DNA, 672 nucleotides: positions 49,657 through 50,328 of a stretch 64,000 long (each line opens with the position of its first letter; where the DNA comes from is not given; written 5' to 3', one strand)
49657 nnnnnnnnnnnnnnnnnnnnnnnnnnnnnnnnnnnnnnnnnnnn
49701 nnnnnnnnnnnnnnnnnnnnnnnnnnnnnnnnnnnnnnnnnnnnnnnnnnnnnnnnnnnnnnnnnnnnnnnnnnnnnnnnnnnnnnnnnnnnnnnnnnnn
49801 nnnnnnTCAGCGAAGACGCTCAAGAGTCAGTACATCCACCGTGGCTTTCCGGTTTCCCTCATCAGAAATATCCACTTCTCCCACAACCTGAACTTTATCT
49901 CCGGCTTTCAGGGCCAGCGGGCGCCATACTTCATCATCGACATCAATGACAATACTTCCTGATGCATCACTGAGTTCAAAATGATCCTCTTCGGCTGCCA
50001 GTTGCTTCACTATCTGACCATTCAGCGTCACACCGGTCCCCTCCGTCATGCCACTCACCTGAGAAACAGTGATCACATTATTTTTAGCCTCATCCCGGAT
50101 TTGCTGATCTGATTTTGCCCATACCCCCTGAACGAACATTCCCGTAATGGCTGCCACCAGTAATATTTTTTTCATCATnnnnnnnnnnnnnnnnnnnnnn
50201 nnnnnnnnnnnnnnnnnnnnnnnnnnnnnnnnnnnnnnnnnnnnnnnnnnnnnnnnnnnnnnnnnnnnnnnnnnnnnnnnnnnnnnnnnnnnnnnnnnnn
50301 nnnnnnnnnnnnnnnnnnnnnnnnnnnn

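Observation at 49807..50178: YgiW/BOF-family gene between traX and finO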

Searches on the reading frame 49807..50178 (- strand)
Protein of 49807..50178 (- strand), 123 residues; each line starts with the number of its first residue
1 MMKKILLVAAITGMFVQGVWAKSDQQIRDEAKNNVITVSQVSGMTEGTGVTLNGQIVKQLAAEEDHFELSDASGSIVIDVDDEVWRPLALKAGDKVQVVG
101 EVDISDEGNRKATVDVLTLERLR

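Call 3: search_protein_families(library=pfam, proteins=[window:49807-50178:-], max_evalue=0.01)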
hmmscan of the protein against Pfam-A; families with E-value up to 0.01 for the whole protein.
window:49807-50178:- (123 aa): 2 families
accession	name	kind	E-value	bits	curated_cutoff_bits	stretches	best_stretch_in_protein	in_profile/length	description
PF04076.19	BOF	-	1.2e-15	57.9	25.8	1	30-120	17-102/103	Bacterial OB fold (BOF) protein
PF16100.11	RMI2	-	0.00042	20.5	29.4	1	25-107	16-99/132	RecQ-mediated genome instability protein 2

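Call 4: search_protein_families(library=ncbifam, proteins=[window:49807-50178:-], max_evalue=0.01)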
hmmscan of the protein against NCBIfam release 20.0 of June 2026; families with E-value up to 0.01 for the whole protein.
window:49807-50178:- (123 aa): 3 families
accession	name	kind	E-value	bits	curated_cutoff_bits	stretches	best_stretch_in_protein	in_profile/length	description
NF033674.1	stress_OB_fold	domain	4.9e-24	84.7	35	1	6-119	2-109/111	NirD/YgiW/YdeI family stress tolerance protein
TIGR00156.1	TIGR00156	subfamily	7.5e-15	55.1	108.15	1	25-121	35-126/128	YgiW/YdeI family stress tolerance OB fold protein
NF007471.0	PRK10053.1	equivalog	2.5e-05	24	179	1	28-104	42-116/130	YdeI family stress tolerance OB fold protein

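Call 6: search_dna_similar(query=window:49807-50178:-, collection=plasmids, mode=protein, max_rows=40, rows=spread)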
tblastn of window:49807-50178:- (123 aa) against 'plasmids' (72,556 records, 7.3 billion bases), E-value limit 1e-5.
Records with a match: 85; places in all: 89; records where one place covers at least 80% of the query: 78.
Best place of each record, by identity: >=99% 23; 95-99% 1; <60% 61.
By first word of the organism name: Pantoea 44; Escherichia 30; Acinetobacter 5; Klebsiella 3; Providencia 2; Enterobacter 1.
By predicted mobility (MOB-suite, as given by PLSDB): non-mobilizable 46; conjugative 29; mobilizable 10.
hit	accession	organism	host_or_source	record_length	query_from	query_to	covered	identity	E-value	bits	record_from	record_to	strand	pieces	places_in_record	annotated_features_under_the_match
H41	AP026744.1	Escherichia coli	Homo sapiens,feces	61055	1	123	100%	100.0%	1e-73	243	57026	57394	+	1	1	DNA-binding protein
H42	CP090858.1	Escherichia coli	-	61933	1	123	100%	100.0%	1e-73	243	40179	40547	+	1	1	NirD/YgiW/YdeI family stress tolerance protein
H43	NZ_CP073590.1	Escherichia coli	Beef Ribs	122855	1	123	100%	100.0%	1e-73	243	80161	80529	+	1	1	NirD/YgiW/YdeI family stress tolerance protein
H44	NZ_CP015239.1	Escherichia coli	Homo sapiens,stool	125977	1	123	100%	100.0%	1e-73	243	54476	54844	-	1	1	NirD/YgiW/YdeI family stress tolerance protein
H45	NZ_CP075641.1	Escherichia coli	Homo sapiens,stool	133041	1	123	100%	100.0%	1e-73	243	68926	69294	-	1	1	NirD/YgiW/YdeI family stress tolerance protein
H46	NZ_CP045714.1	Escherichia coli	Homo sapiens,feces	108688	1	123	100%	99.2%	6e-73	241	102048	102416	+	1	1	NirD/YgiW/YdeI family stress tolerance protein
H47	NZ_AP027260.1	Escherichia coli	Homo sapiens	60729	1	123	100%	99.2%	2e-72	241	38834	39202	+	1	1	NirD/YgiW/YdeI family stress tolerance protein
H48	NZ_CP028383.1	Escherichia coli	Bos taurus,feces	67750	1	123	100%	99.2%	2e-72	241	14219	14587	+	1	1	NirD/YgiW/YdeI family stress tolerance protein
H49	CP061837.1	Escherichia coli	Sheep,cell culture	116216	1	123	100%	99.2%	2e-72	241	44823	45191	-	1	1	NirD/YgiW/YdeI family stress tolerance protein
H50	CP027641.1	Escherichia coli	Homo sapiens,stool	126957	1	123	100%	99.2%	2e-72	241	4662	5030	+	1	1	none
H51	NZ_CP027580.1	Escherichia coli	Homo sapiens,stool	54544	13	123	90%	95.5%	3e-61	208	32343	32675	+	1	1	none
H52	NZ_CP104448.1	Acinetobacter baumannii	Homo sapiens,sputum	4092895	20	123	85%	44.2%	4e-18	86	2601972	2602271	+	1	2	none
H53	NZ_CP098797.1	Acinetobacter baumannii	Homo sapiens,blood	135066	1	116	94%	38.5%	8e-11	64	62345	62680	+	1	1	NirD/YgiW/YdeI family stress tolerance protein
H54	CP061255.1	Escherichia coli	Homo sapiens,cell culture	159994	2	103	83%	37.3%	6e-8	56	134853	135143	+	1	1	YgiW/YdeI family stress tolerance OB fold protein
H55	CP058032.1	Escherichia coli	culture,Pooled pig faecal samples ...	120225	1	103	84%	36.9%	1e-7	55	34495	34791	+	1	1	YgiW/YdeI family stress tolerance OB fold protein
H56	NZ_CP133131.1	Escherichia coli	-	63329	2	103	83%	36.3%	9e-8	56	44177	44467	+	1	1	NirD/YgiW/YdeI family stress tolerance protein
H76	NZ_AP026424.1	Klebsiella quasipneumoniae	-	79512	36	122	71%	37.9%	2e-8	58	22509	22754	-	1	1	NirD/YgiW/YdeI family stress tolerance protein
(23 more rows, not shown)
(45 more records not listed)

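Call 12: find_homologous_proteins(query=window:49807-50178:-, max_evalue=0.001)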
Query window:49807-50178:- (123 aa): 8 proteins with E <= 0.001 among 33 candidates.
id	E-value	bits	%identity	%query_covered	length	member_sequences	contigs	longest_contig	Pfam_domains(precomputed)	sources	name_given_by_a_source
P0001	1.3e-68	246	98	100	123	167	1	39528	PF04076.20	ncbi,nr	ncbi:NirD/YgiW/YdeI family stress tolerance protein [Escherichia coli]|nr:NirD/YgiW/YdeI family stre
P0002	4.2e-68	244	98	99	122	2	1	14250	PF04076.20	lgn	-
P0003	4.4e-32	128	98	54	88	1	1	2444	-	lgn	-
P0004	1.8e-30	123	53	99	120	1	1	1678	PF04076.20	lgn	-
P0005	1.8e-28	117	49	99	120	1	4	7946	PF04076.20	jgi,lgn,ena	jgi:uncharacterized protein (TIGR00156 family)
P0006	1.4e-23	101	44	100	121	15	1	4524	PF04076.20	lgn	-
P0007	1.5e-23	101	49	94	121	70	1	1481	PF04076.20,PF16100.12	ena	-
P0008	1.3e-11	62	85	33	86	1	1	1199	-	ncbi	ncbi:hypothetical protein ACISSW_27670, partial [Escherichia coli]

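Call 14: find_encoding_contigs(protein=P0005, flank=5000, max_places=4)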
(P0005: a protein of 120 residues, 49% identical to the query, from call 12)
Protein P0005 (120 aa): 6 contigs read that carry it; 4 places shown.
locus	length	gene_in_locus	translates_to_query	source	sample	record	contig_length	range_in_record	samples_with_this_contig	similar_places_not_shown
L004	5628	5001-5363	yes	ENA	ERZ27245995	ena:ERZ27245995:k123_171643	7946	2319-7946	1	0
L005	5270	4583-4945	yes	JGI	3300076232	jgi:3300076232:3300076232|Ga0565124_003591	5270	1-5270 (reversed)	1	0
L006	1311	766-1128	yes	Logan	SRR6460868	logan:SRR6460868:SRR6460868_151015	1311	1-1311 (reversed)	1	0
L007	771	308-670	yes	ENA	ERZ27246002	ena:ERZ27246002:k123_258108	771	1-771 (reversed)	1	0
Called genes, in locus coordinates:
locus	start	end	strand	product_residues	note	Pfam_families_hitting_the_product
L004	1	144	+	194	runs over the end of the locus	PF02342:TerD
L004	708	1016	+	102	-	PF01722:BolA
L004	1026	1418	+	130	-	-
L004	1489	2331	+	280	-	PF00142:Fer4_NifH (weak), PF01656:CbiA, PF02374:ArsA_ATPase (weak), PF09140:MipZ (faint), PF10609:ParA, PF13614:AAA_31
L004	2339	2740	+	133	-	-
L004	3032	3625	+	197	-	PF01810:LysE (weak)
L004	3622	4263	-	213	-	PF09335:VTT_dom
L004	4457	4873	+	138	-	PF07291:MauE (weak), PF07681:DoxX, PF13564:DoxX_2 (faint)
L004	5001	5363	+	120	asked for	PF04076:BOF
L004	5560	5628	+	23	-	?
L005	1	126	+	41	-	?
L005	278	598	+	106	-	PF01722:BolA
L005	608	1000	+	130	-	-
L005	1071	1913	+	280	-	PF00142:Fer4_NifH (weak), PF01656:CbiA, PF02374:ArsA_ATPase (weak), PF06564:CBP_BcsQ (faint), PF09140:MipZ (faint), PF10609:ParA, PF13614:AAA_31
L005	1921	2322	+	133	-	-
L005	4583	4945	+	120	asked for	PF04076:BOF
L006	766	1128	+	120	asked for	PF04076:BOF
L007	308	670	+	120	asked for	PF04076:BOF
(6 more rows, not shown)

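Call 15: find_encoding_contigs(protein=P0006, flank=5000, max_places=4)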
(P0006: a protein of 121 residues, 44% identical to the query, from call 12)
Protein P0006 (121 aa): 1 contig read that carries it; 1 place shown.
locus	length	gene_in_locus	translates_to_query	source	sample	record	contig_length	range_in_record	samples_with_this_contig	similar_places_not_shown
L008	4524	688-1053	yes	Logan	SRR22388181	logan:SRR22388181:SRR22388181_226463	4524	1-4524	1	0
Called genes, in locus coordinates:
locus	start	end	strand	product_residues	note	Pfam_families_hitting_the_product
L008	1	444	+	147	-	?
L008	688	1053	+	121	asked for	PF04076:BOF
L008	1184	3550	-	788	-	PF09371:Tex_N, PF22706:Tex_central_region, PF16921:Tex_YqgF, PF14639:YqgF (weak), PF12836:HHH_3, PF17674:HHH_9, PF00575:S1, PF23459:S1_RRP5, +1 more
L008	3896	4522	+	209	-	?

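Call 18: search_protein_representatives(protein=window:49807-50178:-)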
Query: 123 residues. Proteins with E-value up to 0.001 (for the whole library): 430; up to 1e-10: 22; up to 1e-30: 1. The best 150 are listed.
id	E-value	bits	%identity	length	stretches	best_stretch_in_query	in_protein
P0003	1.4e-32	128.4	97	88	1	2-68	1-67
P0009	1.1e-30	122.2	98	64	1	60-123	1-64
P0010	3.8e-30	120.5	54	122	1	8-123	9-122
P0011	4.4e-22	94.6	47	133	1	2-122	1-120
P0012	1.9e-17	79.7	45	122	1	2-122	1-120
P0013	5.2e-17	78.2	36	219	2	36-106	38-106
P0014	1.5e-16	76.7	36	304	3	31-116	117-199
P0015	8.0e-14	68.0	32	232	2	34-110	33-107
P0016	1.7e-13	66.9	36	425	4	43-112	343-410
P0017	2.1e-13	66.6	32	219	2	29-121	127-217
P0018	5.4e-13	65.3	31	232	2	34-105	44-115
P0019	7.1e-13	64.9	32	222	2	33-118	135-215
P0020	1.3e-12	64.0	38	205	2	42-116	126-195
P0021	2.2e-12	63.3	34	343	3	46-106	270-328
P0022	3.3e-12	62.8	35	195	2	30-121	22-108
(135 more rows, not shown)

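Call 19: search_solved_structures(query=window:49807-50178:-, max_evalue=1, show_alignments=3)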
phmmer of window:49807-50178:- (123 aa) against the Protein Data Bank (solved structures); distinct sequences matched with E-value up to 1: 2.
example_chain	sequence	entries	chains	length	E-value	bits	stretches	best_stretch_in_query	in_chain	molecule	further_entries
1nnx_A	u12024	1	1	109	1.5e-08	38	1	33-104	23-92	Protein ygiW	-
7dww_B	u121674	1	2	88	0.0065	19.9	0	71-99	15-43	msDPBB_sym2 protein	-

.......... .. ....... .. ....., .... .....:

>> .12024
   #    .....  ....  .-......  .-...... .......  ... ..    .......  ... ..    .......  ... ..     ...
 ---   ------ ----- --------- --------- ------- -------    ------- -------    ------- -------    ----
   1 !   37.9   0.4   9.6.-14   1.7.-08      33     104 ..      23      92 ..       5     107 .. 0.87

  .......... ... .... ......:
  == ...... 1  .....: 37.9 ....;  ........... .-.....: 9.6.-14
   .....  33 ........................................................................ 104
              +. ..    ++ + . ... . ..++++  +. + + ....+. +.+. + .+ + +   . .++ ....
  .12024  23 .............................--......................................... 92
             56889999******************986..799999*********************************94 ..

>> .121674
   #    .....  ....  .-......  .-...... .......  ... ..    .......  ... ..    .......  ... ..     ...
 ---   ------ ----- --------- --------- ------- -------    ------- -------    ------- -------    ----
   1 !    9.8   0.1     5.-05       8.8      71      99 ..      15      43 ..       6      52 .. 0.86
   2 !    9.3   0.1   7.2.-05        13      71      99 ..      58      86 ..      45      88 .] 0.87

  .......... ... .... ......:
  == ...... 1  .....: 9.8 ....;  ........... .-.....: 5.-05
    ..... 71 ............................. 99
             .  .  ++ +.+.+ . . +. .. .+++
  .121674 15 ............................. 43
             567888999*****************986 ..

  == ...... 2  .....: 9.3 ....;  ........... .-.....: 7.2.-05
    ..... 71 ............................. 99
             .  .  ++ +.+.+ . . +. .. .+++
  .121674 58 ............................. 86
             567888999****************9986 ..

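Call 31: predict_structure(alignment_id=A3)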
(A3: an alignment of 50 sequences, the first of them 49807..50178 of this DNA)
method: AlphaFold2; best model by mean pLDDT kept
length: 123 residues; sequences in the alignment: 50
mean_pLDDT: 90.5   pTM: 0.78
mean pLDDT of the five models: 90.5, 90.3, 90.2, 90.1, 89.6
residues with pLDDT >= 90: 93; 70-90: 14; 50-70: 14; < 50: 2
segments of 3 or more residues with pLDDT < 50: none
pLDDT, mean of each block of 10 residues (from residue 1): 58 68 95 98 96 98 93 98 96 98 90 97 95
secondary structure, 60 per line:
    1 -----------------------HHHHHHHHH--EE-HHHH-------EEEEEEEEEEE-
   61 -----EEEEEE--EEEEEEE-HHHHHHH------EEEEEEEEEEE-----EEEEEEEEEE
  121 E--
elements in order: H24-32 H38-41 E49-59 E66-71 E74-80 H82-88 E95-105 E111-121
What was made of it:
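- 50116..50178 (-): Coding region for the predicted Sec signal peptide (residues 1-21, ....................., predicted cleavage before KSDQ). The model has low pLDDT for residues 1-20 (call 31).
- On BOF / NirD-YgiW-YdeI superfamily: The AF2 model has pLDDT 90.5 with strands at 49-59, 66-71, 74-80, 95-105 and 111-121 (call 31).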

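Call 35: fold_search(model_id=the predicted structure, library=pdb)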
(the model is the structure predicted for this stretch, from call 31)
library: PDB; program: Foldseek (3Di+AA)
matches with E <= 10: 1614; with E <= 0.001: 257
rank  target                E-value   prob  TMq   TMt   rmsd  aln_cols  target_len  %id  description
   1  1nnx                  5.7e-08  1.00  0.64  0.83   1.8        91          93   31  Structure of the hypothetical protein ygiW from E. coli. (released 2004-03-09)
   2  7uy7_B                1.2e-06  1.00  0.58  0.26   3.6        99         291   10  Tetrahymena CST with Polymerase alpha-Primase (released 2022-07-13)
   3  7uy5_J                2.4e-06  1.00  0.59  0.55   3.7       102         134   10  Tetrahymena telomerase with CST (released 2022-07-13)
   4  3kf6_B                4.0e-06  1.00  0.51  0.60   3.9        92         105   16  Crystal structure of S. pombe Stn1-ten1 complex (released 2009-12-22)
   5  3k0x                  6.5e-06  1.00  0.51  0.63   3.6        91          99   19  Crystal structure of telomere capping protein Ten1 from Saccharomyces pombe (released 2009-10-27)
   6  8d0b_C                1.2e-05  1.00  0.59  0.60   2.7        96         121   14  Human CST-DNA polymerase alpha/primase preinitiation complex bound to 4xTEL-foldback template (released 2022-06-22)
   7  5w25_A                1.8e-05  1.00  0.52  0.13   3.8       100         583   26  Crystal structure of Aspartyl-tRNA synthetase from Mycobacterium tuberculosis complexed with L-Aspartic Acid (released 2017-06-14)
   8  8aas_C                1.9e-05  1.00  0.57  0.61   1.9        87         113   20  Crystal structure of the Pyrococcus abyssi RPA trimerization core bound to poly-dT20 ssDNA (released 2023-05-03)
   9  6kcn_C                2.0e-05  1.00  0.52  0.15   4.1       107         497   14  Crystal structure of plasmodium lysyl-tRNA synthetase in complex with a cladosporin derivative 4 (released 2020-04-08)
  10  4dpg_B                2.3e-05  1.00  0.55  0.15   3.4       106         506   12  Crystal Structure of Human LysRS: P38/AIMP2 Complex I (released 2013-02-13)
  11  6agt_C                2.4e-05  1.00  0.55  0.15   3.5       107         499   17  Crystal structure of PfKRS complexed with chromone inhibitor (released 2019-03-13)
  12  7f6w                  2.4e-05  1.00  0.53  0.15   4.1       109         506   17  Crystal structure of Saccharomyces cerevisiae lysyl-tRNA Synthetase (released 2022-02-16)
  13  4wj3_M                2.6e-05  1.00  0.60  0.14   2.9       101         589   20  Crystal structure of the asparagine transamidosome from Pseudomonas aeruginosa (released 2014-12-31)
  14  8k9s_B                2.9e-05  1.00  0.57  0.16   3.2       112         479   15  Crystal structure of plasmodium LysRS complexing with ASP3026 derived LysRS inhibitor 1 (ADKI1) (released 2024-06-26)
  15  6ka6_C                2.9e-05  1.00  0.56  0.16   3.7       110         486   15  Crystal structure of plasmodium lysyl-tRNA synthetase in complex with a cladosporin derivative 1 (released 2020-04-08)
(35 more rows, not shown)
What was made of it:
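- On BOF / NirD-YgiW-YdeI superfamily: The top Foldseek hit is YgiW 1NNX (call 35).
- Checked: The AF2 model has mean pLDDT 90.5 and a 5-stranded barrel (call 31), and its best PDB match is YgiW 1NNX (TM 0.83 on the target, rmsd 1.8 A, 31% identity; call 35).
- Family and fold: calls 3, 4, 19, 31, 35. The fold prediction is confident and matches YgiW (calls 31, 35).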

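Call 40: get_annotated_region(hit=H56, flank=5000)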
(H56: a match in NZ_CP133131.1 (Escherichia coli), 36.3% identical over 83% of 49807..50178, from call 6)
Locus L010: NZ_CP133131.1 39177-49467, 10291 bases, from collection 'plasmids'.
description: Escherichia coli O157:H7 strain PNUSAE146744 plasmid unnamed2, complete sequence
organism: Escherichia coli (NCBI taxid 83334)
taxonomy: Bacteria; Pseudomonadota; Gammaproteobacteria; Enterobacterales; Enterobacteriaceae; Escherichia; Escherichia coli
host: -; source: -; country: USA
typing (MOB-suite, as given by PLSDB): non-mobilizable
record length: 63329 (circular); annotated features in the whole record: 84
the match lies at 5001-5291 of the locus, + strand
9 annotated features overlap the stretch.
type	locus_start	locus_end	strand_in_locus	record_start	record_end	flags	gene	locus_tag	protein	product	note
CDS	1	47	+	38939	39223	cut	-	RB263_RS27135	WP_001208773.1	excisionase family protein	-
CDS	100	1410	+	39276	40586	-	-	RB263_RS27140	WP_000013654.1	site-specific integrase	GO:0015074 - DNA integration [Evidence IEA]; GO:0006310 - DNA recombination [Evidence IEA]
CDS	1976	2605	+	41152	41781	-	-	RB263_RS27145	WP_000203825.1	antA/AntB antirepressor family protein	-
CDS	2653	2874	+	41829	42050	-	-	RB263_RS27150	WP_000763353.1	TraR/DksA family transcriptional regulator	-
CDS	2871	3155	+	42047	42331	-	-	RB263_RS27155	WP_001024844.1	DUF4752 family protein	-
CDS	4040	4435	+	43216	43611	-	-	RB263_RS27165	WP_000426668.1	hypothetical protein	-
CDS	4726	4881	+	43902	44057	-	-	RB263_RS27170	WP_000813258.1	Hok/Gef family protein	-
CDS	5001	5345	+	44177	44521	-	-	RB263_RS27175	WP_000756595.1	NirD/YgiW/YdeI family stress tolerance protein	-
CDS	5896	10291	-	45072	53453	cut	-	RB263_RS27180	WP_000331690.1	LPD38 domain-containing protein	-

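Call 41: get_annotated_region(hit=H76, flank=5000)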
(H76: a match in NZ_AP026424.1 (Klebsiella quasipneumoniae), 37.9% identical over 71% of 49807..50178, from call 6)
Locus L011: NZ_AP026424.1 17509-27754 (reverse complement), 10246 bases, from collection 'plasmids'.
description: Klebsiella quasipneumoniae subsp. quasipneumoniae strain KAM645 plasmid pKAM645_4, complete sequence
organism: Klebsiella quasipneumoniae (NCBI taxid 1667327)
taxonomy: Bacteria; Pseudomonadota; Gammaproteobacteria; Enterobacterales; Enterobacteriaceae; Klebsiella; Klebsiella quasipneumoniae
host: -; source: -; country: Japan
typing (MOB-suite, as given by PLSDB): conjugative; replicon IncFII; relaxase MOBF,MOBF; mating-pair formation MPF_F
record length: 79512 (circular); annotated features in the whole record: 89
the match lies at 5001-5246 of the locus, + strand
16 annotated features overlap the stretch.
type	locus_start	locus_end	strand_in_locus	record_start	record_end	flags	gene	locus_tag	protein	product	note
CDS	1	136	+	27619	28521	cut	-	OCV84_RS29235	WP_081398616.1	DUF692 domain-containing protein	-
CDS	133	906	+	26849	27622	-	-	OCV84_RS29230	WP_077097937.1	DNA-binding domain-containing protein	-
CDS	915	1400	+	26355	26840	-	-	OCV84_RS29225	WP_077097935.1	DoxX family membrane protein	-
CDS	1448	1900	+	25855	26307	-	-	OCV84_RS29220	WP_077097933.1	carboxymuconolactone decarboxylase family protein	-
CDS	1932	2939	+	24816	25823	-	msrP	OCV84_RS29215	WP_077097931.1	protein-methionine-sulfoxide reductase catalytic subunit MsrP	GO:0030091 - protein repair [Evidence IEA]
CDS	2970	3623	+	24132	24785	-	-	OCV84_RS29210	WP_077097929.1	protein-methionine-sulfoxide reductase heme-binding subunit MsrQ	-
CDS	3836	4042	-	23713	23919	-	-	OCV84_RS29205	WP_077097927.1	zf-HC2 domain-containing protein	-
CDS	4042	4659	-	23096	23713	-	-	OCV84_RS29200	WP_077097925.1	sigma-70 family RNA polymerase sigma factor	GO:0006352 - DNA-templated transcription initiation [Evidence IEA]; GO:0006355 - regulation of DNA-templated ...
CDS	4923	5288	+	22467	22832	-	-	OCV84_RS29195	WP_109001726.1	NirD/YgiW/YdeI family stress tolerance protein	-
CDS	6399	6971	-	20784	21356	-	-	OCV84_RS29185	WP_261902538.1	DUF4942 domain-containing protein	-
CDS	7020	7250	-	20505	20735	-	-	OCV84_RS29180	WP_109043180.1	hypothetical protein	-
CDS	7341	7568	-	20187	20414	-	-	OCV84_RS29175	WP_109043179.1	hypothetical protein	-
CDS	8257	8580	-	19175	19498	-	-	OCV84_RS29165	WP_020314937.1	hypothetical protein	-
CDS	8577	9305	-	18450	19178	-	-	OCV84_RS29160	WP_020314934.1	plasmid SOS inhibition protein A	-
CDS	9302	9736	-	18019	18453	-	psiB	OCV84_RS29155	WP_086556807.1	conjugation system SOS inhibitor PsiB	-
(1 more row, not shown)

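Call 42: get_annotated_region(hit=H53, flank=5000)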
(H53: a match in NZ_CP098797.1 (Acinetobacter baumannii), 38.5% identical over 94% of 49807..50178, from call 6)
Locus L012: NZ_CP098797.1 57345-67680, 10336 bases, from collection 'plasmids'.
description: Acinetobacter baumannii strain VB280821 plasmid p2VB280821, complete sequence
organism: Acinetobacter baumannii (NCBI taxid 470)
taxonomy: Bacteria; Pseudomonadota; Gammaproteobacteria; Moraxellales; Moraxellaceae; Acinetobacter; Acinetobacter baumannii
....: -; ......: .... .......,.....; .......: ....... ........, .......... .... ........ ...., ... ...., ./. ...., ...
typing (MOB-suite, as given by PLSDB): non-mobilizable
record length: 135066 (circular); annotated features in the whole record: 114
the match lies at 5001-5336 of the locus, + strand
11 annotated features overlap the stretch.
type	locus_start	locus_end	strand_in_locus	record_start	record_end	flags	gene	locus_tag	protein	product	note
CDS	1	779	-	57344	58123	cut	-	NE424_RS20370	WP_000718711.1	ferredoxin--NADP reductase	-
CDS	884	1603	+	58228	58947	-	tsaA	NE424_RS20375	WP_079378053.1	tRNA (N6-threonylcarbamoyladenosine(37)-N6)-methyltransferase TrmO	GO:0006400 - tRNA modification [Evidence IEA]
CDS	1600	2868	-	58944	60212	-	-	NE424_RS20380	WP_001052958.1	DUF4010 domain-containing protein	-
CDS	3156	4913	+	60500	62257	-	-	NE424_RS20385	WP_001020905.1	GspE/PulE family protein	-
CDS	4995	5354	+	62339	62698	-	-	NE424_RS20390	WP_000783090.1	NirD/YgiW/YdeI family stress tolerance protein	-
CDS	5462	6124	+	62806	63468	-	-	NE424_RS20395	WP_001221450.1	response regulator transcription factor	GO:0000160 - phosphorelay signal transduction system [Evidence IEA]; GO:0006355 - regulation of DNA-templated ...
CDS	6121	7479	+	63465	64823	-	-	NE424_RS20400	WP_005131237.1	ATP-binding protein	-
CDS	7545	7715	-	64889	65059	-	-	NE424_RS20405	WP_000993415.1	hemin uptake protein HemP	-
CDS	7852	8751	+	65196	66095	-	-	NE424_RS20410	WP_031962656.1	NUDIX domain-containing protein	-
CDS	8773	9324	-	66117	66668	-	-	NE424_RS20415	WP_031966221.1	tetratricopeptide repeat protein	-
CDS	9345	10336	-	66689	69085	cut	mrcB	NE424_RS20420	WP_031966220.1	penicillin-binding protein 1B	GO:0009252 - peptidoglycan biosynthetic process [Evidence IEA]; GO:0046677 - response to antibiotic [Evidence IEA]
